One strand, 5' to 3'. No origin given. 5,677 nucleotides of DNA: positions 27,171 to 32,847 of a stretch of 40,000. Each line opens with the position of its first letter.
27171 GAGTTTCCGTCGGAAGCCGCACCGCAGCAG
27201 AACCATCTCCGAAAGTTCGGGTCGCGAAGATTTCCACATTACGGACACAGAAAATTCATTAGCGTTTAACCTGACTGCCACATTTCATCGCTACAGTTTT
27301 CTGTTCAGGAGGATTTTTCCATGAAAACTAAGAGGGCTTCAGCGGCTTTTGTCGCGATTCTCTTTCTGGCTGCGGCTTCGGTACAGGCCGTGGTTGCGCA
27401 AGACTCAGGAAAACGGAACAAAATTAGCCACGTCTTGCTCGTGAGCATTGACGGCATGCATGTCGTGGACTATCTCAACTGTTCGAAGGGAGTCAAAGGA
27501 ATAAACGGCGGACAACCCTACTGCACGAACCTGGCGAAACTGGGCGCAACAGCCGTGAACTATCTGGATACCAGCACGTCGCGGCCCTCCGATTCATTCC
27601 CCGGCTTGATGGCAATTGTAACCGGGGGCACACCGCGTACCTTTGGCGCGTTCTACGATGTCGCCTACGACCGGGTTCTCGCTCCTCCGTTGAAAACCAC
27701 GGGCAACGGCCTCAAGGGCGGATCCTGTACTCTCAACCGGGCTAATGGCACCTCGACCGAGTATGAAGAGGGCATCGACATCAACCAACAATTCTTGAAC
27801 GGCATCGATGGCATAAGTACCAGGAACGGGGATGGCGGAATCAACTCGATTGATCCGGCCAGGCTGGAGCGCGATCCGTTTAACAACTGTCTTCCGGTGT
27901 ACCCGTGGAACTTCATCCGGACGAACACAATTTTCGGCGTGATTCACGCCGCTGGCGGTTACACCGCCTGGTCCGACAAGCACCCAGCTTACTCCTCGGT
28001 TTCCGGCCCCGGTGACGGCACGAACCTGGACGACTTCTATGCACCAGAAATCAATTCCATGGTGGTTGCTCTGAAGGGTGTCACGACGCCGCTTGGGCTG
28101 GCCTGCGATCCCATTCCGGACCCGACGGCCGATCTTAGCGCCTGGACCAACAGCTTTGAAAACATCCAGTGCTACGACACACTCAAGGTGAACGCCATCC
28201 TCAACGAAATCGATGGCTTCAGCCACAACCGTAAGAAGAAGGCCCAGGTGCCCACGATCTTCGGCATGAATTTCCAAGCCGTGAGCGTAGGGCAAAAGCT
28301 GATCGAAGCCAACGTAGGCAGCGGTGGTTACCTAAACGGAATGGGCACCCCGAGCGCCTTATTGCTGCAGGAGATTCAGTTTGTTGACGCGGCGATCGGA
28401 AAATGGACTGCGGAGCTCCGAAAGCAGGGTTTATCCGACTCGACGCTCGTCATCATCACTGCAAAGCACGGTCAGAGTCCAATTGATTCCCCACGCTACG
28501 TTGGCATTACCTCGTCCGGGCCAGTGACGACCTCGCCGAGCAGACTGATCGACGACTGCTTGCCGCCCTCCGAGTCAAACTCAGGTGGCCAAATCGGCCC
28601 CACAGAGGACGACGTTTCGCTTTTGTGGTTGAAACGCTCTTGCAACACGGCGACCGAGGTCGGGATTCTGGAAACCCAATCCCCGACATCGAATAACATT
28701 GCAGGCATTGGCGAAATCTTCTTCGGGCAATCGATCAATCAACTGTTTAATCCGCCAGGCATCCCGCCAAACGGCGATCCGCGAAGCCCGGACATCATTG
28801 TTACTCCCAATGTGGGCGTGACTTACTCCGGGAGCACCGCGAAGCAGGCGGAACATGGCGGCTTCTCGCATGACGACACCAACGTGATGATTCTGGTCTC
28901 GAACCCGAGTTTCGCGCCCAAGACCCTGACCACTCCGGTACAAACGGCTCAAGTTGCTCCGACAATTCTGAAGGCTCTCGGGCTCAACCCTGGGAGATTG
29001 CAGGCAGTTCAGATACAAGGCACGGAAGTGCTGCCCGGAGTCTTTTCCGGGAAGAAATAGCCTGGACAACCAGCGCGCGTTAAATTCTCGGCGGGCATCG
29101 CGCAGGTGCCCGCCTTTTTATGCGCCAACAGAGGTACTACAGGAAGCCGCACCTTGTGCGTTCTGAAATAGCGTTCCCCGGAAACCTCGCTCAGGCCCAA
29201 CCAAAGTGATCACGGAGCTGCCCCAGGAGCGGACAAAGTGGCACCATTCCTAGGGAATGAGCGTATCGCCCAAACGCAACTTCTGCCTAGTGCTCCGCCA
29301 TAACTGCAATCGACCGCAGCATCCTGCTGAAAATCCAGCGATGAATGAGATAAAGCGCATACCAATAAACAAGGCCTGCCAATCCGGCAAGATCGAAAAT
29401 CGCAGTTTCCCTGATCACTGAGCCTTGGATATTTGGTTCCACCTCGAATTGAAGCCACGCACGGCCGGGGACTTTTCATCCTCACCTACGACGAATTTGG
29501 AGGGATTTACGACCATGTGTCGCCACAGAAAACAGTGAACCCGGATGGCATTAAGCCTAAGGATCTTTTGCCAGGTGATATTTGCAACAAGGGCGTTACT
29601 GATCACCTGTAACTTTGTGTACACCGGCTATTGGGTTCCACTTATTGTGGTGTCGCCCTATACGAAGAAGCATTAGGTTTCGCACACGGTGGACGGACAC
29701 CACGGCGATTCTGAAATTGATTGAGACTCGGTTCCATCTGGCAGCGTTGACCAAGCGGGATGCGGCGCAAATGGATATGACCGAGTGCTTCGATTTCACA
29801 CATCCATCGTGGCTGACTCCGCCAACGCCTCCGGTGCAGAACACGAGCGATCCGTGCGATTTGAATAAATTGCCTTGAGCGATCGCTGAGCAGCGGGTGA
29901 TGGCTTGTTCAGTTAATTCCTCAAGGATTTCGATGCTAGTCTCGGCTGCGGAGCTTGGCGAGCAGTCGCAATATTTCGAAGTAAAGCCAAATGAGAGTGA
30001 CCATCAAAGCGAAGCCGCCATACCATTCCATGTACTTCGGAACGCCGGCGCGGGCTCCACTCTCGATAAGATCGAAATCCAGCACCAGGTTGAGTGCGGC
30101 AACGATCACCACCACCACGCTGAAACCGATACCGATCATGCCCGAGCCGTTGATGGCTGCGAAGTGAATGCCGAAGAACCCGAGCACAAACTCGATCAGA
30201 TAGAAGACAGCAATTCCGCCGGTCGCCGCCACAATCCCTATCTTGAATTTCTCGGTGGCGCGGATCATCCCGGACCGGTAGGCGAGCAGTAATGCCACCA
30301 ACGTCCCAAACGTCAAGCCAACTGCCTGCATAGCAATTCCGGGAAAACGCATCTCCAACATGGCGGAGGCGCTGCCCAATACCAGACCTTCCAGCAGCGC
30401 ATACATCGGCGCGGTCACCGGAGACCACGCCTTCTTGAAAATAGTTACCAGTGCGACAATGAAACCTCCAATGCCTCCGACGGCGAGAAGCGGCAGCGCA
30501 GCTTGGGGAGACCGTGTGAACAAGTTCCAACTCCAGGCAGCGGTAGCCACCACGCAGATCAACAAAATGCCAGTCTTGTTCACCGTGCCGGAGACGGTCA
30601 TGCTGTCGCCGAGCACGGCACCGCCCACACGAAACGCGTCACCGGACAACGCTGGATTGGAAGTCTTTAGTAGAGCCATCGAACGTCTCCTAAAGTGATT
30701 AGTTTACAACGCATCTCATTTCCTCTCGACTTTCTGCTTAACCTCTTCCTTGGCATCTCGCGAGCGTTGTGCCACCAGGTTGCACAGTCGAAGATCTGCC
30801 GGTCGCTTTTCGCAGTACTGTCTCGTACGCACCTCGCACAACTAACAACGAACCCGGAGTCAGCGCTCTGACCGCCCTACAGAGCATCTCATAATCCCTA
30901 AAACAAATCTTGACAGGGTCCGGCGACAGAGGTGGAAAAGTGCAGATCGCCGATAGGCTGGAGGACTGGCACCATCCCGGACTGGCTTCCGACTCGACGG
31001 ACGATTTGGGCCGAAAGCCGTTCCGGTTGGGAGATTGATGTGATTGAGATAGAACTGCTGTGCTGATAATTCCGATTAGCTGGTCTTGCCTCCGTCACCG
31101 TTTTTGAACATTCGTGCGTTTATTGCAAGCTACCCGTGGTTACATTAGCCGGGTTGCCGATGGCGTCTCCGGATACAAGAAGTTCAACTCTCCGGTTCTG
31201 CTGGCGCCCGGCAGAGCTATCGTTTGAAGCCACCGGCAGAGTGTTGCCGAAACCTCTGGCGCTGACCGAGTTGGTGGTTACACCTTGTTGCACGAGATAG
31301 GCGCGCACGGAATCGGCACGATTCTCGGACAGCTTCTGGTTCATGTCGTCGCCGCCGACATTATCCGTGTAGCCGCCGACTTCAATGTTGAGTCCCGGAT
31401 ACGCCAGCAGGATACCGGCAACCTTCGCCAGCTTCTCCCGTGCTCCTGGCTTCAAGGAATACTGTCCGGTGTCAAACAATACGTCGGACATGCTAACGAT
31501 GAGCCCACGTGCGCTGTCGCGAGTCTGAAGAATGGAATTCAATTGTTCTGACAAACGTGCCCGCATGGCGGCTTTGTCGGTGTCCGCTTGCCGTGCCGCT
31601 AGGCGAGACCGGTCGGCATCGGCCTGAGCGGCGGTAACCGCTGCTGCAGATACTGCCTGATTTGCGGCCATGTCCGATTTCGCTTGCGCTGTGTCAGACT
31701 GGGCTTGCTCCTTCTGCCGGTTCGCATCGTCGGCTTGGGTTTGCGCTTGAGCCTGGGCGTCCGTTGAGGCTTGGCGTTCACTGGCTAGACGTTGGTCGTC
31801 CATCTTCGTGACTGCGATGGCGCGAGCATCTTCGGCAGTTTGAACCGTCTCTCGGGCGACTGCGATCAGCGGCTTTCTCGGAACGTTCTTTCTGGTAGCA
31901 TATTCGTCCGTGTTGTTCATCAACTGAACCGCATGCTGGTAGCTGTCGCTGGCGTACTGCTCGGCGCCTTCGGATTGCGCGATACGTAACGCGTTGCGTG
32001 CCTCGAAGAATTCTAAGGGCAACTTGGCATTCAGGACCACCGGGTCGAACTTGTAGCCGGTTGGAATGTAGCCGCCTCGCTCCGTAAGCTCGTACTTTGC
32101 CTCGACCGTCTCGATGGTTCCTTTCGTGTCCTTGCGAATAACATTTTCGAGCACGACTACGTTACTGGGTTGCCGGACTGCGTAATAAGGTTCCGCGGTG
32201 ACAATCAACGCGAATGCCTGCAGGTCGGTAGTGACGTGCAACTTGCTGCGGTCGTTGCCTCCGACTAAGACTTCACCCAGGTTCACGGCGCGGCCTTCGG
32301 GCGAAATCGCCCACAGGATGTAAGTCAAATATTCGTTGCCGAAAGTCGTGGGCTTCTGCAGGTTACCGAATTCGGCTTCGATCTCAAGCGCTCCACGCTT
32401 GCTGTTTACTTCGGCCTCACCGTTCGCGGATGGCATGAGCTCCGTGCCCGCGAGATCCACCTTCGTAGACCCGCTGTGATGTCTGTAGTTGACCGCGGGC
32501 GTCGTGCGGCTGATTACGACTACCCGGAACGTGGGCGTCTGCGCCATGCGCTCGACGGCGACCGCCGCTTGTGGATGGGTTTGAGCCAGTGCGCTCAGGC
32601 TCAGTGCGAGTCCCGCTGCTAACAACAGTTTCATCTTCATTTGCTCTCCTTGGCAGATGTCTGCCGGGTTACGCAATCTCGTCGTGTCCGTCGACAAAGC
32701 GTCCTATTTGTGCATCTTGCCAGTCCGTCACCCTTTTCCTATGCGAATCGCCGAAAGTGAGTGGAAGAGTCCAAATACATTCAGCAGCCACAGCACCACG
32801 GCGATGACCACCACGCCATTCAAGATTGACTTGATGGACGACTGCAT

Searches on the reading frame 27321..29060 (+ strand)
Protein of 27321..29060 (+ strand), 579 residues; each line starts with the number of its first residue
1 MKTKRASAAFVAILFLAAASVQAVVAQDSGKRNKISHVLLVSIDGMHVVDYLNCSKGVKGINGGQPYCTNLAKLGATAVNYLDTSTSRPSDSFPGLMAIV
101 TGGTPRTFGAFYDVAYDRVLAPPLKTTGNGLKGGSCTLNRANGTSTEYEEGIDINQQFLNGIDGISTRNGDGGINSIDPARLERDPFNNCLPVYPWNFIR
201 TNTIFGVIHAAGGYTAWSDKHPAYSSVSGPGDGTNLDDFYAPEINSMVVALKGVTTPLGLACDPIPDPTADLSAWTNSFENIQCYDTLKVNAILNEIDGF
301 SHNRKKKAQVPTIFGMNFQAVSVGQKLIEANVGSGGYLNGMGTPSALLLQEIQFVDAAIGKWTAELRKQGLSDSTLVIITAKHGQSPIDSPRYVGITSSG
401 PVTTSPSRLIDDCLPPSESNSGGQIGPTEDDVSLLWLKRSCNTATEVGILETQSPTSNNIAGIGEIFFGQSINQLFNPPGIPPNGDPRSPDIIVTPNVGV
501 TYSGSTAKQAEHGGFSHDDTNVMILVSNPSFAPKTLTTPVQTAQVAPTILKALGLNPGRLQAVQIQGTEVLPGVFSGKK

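Call 11: search_protein_families(library=pfam, proteins=[window:27321-29060:+], max_evalue=0.001)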
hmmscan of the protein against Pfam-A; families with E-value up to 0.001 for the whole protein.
window:27321-29060:+ (579 aa): 2 families
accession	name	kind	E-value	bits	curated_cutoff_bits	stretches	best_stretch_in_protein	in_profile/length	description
PF01663.27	Phosphodiest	-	4.3e-13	50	23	2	345-389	181-225/342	Type I phosphodiesterase / nucleotide pyrophosphatase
PF00884.28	Sulfatase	-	0.00011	22.1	25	0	349-388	207-246/301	Sulfatase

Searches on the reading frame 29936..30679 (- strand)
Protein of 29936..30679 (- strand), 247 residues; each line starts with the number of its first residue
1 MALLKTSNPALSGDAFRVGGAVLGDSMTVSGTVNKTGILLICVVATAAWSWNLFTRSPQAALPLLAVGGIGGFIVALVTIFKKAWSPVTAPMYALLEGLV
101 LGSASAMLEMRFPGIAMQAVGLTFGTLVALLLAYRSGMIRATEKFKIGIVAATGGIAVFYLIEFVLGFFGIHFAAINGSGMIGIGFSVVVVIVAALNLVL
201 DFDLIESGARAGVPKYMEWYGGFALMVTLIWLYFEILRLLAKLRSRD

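Call 11: search_protein_families(library=pfam, proteins=[window:29936-30679:-], max_evalue=0.001)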
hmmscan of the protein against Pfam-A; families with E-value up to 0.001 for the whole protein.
window:29936-30679:- (247 aa): 1 family
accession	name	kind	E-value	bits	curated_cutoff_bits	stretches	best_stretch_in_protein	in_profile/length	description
PF12811.12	BaxI_1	-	7.9e-79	265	26.2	1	9-244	2-232/233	Bax inhibitor 1 like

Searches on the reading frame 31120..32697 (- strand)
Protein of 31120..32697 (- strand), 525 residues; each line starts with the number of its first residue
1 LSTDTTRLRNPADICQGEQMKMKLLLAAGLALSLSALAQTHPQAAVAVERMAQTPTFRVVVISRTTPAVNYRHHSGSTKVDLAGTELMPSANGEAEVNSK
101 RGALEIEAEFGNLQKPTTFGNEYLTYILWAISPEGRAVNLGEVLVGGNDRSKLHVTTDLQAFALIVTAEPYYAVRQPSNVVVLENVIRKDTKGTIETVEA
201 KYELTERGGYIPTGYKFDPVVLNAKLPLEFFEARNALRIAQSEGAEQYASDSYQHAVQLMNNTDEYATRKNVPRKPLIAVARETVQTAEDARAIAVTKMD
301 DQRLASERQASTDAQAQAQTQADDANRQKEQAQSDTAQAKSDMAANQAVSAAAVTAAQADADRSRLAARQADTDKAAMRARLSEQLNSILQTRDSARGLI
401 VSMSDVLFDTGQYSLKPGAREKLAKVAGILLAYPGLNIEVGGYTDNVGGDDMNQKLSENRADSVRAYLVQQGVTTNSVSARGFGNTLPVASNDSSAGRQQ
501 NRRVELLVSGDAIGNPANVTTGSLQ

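Call 11: search_protein_families(library=pfam, proteins=[window:31120-32697:-], max_evalue=0.001)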
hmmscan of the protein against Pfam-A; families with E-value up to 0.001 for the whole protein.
window:31120-32697:- (525 aa): 2 families
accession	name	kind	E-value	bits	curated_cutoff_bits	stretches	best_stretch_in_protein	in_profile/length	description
PF00691.25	OmpA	-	2.7e-21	76.2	27.2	1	407-502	1-98/98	OmpA family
PF05359.17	DUF748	-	0.0001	21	50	1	402-446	877-921/1037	Domain of Unknown Function (DUF748)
